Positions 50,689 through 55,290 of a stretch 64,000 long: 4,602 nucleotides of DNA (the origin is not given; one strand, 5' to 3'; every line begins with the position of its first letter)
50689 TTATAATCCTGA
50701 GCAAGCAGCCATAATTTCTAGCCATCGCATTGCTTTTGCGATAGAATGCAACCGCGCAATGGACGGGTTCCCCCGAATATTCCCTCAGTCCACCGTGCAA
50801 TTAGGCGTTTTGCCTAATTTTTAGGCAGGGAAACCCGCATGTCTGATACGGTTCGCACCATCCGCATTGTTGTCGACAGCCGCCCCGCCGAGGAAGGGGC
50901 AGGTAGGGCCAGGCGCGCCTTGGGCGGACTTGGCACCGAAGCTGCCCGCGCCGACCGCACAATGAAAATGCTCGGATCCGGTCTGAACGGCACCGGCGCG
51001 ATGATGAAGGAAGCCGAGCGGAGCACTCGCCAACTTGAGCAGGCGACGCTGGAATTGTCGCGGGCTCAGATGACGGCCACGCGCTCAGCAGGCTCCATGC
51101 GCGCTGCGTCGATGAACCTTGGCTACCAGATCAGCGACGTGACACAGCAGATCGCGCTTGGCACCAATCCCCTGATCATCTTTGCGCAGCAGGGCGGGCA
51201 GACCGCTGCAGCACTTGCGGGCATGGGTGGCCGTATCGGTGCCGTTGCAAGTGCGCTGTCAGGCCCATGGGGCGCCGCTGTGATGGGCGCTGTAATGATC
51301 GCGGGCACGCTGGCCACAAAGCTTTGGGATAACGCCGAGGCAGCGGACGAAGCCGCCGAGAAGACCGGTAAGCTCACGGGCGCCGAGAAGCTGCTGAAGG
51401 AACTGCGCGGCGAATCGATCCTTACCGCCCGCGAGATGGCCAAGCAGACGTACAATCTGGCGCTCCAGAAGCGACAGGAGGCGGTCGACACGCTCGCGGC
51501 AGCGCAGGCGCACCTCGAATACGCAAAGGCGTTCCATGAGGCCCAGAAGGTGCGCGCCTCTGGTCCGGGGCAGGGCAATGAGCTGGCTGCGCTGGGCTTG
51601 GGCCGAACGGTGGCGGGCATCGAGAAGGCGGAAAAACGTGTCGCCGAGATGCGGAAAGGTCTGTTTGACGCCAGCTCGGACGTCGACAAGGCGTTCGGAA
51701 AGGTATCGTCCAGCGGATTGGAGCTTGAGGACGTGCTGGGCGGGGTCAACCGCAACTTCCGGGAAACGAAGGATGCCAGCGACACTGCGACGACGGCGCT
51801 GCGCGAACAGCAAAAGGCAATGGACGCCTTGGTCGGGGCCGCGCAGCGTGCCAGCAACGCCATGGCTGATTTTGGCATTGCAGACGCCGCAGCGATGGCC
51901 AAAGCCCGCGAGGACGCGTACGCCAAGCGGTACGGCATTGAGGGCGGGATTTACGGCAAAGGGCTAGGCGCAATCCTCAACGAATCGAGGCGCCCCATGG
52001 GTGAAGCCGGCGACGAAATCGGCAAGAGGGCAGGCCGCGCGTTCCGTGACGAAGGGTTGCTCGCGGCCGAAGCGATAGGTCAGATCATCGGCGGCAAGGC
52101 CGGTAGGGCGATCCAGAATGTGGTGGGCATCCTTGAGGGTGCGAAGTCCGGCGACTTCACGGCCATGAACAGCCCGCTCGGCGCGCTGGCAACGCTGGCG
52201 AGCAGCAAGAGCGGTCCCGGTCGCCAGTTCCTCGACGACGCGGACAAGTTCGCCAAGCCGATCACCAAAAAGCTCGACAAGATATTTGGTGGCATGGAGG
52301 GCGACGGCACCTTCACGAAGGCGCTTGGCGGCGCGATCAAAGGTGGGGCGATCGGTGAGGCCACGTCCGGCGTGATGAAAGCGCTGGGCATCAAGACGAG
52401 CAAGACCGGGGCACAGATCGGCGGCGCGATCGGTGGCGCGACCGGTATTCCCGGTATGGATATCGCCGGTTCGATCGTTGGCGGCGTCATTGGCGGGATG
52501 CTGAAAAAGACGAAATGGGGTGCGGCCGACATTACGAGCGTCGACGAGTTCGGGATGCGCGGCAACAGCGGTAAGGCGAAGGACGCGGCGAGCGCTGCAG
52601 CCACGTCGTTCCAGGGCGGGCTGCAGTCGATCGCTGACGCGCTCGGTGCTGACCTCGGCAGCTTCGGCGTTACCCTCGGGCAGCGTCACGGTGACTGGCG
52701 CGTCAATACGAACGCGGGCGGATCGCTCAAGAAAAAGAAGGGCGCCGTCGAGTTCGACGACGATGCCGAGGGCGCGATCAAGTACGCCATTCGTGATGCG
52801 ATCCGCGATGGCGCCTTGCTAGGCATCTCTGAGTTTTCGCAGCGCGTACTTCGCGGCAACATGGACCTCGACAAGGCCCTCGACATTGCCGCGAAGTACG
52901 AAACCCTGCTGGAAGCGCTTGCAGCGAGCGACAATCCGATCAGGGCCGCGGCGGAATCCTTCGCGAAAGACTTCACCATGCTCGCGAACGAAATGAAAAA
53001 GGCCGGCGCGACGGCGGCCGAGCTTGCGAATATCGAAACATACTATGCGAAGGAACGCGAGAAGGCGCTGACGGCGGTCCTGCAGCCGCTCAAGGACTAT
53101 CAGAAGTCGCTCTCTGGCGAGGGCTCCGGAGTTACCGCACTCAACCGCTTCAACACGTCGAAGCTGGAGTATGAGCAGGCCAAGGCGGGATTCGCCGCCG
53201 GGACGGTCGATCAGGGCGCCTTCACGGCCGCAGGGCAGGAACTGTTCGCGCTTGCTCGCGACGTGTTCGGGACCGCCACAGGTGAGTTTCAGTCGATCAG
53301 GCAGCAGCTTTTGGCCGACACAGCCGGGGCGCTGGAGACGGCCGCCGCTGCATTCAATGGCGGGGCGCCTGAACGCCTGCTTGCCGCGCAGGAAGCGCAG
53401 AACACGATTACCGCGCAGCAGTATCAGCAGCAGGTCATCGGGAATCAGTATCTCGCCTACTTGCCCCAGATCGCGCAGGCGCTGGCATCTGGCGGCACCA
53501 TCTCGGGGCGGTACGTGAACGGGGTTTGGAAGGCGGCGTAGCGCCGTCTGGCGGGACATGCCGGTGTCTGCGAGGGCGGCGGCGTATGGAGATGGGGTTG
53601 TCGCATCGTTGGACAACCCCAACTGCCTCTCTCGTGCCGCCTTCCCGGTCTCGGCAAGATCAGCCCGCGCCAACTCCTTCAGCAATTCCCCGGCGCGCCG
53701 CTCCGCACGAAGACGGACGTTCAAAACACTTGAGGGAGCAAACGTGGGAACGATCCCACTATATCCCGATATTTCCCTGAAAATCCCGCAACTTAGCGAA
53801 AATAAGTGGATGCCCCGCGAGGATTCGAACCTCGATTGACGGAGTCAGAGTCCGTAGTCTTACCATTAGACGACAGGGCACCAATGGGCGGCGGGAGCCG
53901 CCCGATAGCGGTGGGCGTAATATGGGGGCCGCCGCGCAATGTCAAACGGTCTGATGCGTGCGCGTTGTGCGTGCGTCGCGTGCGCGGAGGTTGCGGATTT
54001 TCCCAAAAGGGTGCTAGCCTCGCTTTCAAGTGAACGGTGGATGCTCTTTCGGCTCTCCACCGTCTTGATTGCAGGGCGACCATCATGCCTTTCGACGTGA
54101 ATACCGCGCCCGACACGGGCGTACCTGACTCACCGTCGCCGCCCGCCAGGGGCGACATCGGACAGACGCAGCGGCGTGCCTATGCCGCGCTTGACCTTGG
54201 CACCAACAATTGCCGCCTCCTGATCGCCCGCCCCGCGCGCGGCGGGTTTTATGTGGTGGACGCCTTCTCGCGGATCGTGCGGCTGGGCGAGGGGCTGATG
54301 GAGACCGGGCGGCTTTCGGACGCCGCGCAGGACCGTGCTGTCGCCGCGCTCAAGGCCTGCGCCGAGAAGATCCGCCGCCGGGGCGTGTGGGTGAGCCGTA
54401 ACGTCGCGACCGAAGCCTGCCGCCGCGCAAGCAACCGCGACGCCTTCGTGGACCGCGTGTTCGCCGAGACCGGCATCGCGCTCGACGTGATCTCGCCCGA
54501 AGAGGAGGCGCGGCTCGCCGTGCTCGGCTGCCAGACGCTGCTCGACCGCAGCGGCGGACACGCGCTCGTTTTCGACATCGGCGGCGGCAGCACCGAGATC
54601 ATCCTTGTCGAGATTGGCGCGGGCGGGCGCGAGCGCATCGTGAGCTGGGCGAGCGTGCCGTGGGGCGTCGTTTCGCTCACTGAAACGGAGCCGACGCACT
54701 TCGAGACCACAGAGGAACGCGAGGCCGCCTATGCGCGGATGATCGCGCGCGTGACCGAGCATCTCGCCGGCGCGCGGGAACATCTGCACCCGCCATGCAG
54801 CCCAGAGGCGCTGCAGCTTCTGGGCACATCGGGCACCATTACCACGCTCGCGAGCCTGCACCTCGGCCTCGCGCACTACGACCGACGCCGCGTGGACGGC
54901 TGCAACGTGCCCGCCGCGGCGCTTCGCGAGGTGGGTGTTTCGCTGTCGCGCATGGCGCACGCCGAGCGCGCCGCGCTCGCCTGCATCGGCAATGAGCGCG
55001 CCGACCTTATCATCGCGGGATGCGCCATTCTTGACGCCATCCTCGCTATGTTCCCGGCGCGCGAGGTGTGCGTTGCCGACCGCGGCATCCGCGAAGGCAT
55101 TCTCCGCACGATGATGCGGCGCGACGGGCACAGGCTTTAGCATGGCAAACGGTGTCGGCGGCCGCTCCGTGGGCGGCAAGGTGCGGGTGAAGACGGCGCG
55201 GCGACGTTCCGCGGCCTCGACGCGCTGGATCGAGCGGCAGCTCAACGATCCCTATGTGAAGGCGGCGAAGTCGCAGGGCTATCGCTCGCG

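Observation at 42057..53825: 11.8 kb tRNA-Gln island with a phage-satellite-like layout in a high-GC alphaproteobacterium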

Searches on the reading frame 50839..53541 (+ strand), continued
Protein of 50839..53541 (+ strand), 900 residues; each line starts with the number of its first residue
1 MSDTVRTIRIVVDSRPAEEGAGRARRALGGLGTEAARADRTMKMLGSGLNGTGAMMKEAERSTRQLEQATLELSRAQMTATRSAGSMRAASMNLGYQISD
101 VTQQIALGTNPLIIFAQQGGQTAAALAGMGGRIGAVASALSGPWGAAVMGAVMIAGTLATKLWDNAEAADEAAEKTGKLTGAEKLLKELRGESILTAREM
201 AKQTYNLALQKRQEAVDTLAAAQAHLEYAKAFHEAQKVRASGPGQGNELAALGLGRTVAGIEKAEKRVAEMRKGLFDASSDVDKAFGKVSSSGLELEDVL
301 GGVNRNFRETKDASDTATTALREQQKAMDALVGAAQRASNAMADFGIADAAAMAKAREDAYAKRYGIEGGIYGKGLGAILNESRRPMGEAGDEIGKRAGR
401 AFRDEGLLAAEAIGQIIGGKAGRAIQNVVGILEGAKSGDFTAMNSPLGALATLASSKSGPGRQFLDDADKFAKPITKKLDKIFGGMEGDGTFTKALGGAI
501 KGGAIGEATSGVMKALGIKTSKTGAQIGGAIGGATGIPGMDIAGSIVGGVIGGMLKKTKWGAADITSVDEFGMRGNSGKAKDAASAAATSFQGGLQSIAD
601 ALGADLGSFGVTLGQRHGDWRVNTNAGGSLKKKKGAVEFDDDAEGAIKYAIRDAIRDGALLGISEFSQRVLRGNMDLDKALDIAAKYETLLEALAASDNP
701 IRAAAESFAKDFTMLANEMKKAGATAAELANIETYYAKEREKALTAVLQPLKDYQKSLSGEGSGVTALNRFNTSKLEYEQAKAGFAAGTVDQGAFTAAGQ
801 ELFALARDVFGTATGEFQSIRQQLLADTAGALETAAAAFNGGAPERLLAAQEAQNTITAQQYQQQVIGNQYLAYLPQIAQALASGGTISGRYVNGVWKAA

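Call 84: find_encoding_contigs(protein=P0051, flank=10000, max_places=2)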
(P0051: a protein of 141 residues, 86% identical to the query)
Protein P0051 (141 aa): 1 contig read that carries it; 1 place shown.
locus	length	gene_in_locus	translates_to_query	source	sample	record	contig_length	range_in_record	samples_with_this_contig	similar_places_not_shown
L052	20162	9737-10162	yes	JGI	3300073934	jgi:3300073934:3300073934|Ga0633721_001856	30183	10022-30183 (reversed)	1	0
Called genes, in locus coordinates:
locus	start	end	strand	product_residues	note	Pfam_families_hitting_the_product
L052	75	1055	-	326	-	PF13384:HTH_23, PF13518:HTH_28, PF13551:HTH_29 (weak), PF13565:HTH_32, PF00665:rve, PF24764:rva_4 (weak), PF13683:rve_3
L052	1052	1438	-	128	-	PF01527:HTH_Tnp_1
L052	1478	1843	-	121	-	PF00291:PALP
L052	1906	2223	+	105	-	-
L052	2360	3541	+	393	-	PF13356:Arm-DNA-bind_3, PF22022:Phage_int_M, PF00589:Phage_integrase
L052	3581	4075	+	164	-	-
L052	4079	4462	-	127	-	PF13248:Zn_ribbon_3 (weak)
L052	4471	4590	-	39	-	-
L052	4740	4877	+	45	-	-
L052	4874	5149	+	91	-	-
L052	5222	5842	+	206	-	-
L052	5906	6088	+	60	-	PF12728:HTH_17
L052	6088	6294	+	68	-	-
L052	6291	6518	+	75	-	-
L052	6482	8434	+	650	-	PF09250:Prim-Pol, PF13481:AAA_25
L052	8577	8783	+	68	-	-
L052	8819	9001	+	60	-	-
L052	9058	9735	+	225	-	-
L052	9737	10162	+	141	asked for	PF18932:DUF5681 (weak)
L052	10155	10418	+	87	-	-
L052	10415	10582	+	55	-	-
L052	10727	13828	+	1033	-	PF20155:TMP_3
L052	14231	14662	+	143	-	PF13340:DUF4096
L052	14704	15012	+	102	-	PF01609:DDE_Tnp_1 (weak), PF13586:DDE_Tnp_1_2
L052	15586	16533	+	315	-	PF00665:rve, PF13683:rve_3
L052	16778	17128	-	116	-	PF01609:DDE_Tnp_1 (weak)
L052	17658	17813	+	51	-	-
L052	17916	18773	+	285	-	PF27832:Htd2, PF13452:FAS1_DH_region (faint), PF01575:MaoC_dehydratas (weak)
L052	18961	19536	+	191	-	PF05598:DUF772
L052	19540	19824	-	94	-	PF00872:Transposase_mut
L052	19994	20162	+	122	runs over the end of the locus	PF03050:DDE_Tnp_IS66, PF13817:DDE_Tnp_IS66_C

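Call 99: find_encoding_contigs(protein=P0005, flank=10000, max_places=3)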
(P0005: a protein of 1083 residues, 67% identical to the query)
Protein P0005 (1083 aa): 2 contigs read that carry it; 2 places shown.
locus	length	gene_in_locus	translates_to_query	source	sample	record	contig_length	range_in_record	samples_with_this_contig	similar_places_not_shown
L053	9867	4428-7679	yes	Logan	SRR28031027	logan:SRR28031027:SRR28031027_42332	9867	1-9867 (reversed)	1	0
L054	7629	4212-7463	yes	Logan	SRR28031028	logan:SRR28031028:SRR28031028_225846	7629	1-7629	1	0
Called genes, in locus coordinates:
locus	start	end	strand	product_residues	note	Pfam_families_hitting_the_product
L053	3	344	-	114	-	?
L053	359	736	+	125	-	-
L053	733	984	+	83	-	-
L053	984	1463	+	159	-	PF20557:DnaT_2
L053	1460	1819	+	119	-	-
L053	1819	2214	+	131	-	-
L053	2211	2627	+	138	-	PF13554:Phage_tail_terminator_5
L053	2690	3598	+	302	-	PF18906:Phage_tube_2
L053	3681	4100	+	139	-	PF27119:Phage_YdaY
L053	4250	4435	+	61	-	-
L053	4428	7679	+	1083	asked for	PF20155:TMP_3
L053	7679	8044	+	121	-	-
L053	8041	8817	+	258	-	-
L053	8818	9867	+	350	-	?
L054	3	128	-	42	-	?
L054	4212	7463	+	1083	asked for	PF20155:TMP_3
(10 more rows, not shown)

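Call 105: find_related_loci(query=A5, collection=viral_contigs, flank=8000)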
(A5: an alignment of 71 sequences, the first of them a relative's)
Query A5 (147 aa) in viral_contigs; peptide patterns used: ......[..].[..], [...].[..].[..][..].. (x = any residue, [..] = any of these).
53 stretches matched a pattern; 9 encode a relative of the query (tblastn E <= 1e-3); 9 distinct loci.
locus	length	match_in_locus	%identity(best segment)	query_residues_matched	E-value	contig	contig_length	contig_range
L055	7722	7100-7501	56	6-140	6e-40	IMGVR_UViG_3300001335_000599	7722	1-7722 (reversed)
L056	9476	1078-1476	53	8-140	5e-40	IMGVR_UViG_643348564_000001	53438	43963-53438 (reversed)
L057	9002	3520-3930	51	6-142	1e-39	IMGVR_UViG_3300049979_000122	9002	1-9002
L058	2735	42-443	53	7-140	1e-36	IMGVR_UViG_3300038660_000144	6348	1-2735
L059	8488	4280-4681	53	7-140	2e-36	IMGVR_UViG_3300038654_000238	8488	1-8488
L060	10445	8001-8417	51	8-141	3e-34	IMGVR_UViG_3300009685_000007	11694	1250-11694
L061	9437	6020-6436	44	1-140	2e-32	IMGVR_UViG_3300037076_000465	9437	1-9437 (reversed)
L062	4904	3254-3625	40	20-142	2e-28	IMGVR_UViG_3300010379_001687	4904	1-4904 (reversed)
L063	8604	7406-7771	48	20-140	1e-24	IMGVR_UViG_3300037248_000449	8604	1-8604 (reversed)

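Call 109: search_protein_families(library=pfam, max_evalue=0.001, proteins=[L056:2241-3665:-, L056:3243-3908:+, L056:5748-6647:+, L056:7614-8327:+, L056:8330-9199:+, L060:3923-5401:+, L060:8389-9318:+, L060:9233-9955:+, L060:7110-7775:+, L060:3273-3926:+])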
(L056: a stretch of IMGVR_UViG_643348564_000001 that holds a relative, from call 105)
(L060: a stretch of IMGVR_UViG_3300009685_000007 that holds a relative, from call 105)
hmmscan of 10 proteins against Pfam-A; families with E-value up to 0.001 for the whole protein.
L056:2241-3665:- (474 aa): 1 family
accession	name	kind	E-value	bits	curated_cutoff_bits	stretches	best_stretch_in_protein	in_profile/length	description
PF06048.17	DUF927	-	5.2e-51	174.4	22.6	1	7-184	104-282/284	Domain of unknown function (DUF927)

L056:3243-3908:+ (221 aa): 0 families

L056:5748-6647:+ (299 aa): 0 families

L056:7614-8327:+ (237 aa): 0 families

L056:8330-9199:+ (289 aa): 0 families

L060:3923-5401:+ (492 aa): 3 families
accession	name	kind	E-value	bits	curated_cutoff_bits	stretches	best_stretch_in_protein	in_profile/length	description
PF08706.16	D5_N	-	2.1e-29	103.1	22.4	1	55-205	1-144/145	D5 N terminal like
PF19263.5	DUF5906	-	2e-10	41.7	27.6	1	235-350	1-114/114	Family of unknown function (DUF5906)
PF03288.22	Pox_D5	-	5.1e-06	27.3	21.4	1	412-471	2-65/86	Poxvirus D5 protein-like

L060:8389-9318:+ (309 aa): 2 families
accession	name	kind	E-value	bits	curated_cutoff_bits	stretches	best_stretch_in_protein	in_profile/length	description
PF03237.21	Terminase_6N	-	1.2e-13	51.7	22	1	75-267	6-214/215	Terminase large subunit, T4likevirus-type, N-terminal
PF03354.21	TerL_ATPase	-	0.0008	19.6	23.7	0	70-186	25-149/178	Terminase large subunit, ATPase domain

L060:9233-9955:+ (240 aa): 0 families

L060:7110-7775:+ (221 aa): 1 family
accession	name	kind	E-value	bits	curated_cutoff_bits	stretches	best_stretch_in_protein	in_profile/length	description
PF15619.11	Lebercilin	-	0.0008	19.5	34.3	1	16-86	79-147/193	Ciliary protein causing Leber congenital amaurosis disease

L060:3273-3926:+ (217 aa): 0 families

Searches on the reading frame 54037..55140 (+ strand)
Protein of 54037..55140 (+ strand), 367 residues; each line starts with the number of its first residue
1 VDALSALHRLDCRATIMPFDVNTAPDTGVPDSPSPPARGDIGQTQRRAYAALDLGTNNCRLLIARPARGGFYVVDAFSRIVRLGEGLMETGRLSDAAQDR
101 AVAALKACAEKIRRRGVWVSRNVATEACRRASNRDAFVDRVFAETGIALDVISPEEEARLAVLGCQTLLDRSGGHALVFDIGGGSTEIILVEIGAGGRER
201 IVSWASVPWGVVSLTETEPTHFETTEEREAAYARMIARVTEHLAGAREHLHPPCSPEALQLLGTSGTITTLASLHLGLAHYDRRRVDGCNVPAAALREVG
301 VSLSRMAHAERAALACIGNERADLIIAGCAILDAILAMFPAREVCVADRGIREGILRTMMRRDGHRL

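Call 8: search_protein_families(library=pfam, max_evalue=0.01, proteins=[window:54037-55140:+])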
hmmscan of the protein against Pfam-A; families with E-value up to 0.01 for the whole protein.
window:54037-55140:+ (367 aa): 1 family
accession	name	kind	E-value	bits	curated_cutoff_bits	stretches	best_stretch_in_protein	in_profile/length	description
PF02541.22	Ppx-GppA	-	1.3e-51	176.2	27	1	63-361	2-283/285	Ppx/GppA phosphatase family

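Call 50: list_cluster_members(proteins=[window:54037-55140:+, window:50839-53541:+, window:42223-43398:+, window:49903-50604:+])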
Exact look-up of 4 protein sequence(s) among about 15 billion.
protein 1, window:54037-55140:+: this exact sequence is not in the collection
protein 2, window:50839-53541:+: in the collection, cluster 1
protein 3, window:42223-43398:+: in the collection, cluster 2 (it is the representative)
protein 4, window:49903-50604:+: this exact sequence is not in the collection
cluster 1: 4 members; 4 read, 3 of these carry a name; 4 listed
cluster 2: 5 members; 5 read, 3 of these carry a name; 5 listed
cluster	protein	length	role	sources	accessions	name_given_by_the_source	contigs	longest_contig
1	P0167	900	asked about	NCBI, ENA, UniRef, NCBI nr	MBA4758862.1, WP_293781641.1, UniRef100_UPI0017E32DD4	phage tail length tape measure family protein [Sphingosinicella sp.] | phage tail length tape measure family protein n=1 Tax=Sphingosinicella sp. TaxID=1917971 ...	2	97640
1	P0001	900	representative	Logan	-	-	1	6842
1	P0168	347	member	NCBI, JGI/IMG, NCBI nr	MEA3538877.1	MAG: hypothetical protein U9R73_07075 [Pseudomonadota bacterium] | hypothetical protein | hypothetical protein [Pseudomonadota bacterium]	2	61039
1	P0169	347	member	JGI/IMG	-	hypothetical protein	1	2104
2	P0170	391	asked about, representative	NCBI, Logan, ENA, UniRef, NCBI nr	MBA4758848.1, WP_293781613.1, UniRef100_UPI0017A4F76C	integrase arm-type DNA-binding domain-containing protein [Sphingosinicella sp.] | tyrosine-type recombinase/integrase n=1 Tax=Sphingosinicella sp. TaxID=1917971 ...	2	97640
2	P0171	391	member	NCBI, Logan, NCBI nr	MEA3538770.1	MAG: integrase arm-type DNA-binding domain-containing protein [Pseudomonadota bacterium] | integrase arm-type DNA-binding domain-containing protein [Pseudomonadota bacterium]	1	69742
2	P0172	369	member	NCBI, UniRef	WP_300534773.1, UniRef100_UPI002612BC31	integrase arm-type DNA-binding domain-containing protein, partial [Sphingosinicella sp.] | tyrosine-type recombinase/integrase n=1 Tax=Sphingosinicella sp. TaxID=1917971 ...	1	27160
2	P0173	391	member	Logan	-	-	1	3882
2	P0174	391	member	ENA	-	-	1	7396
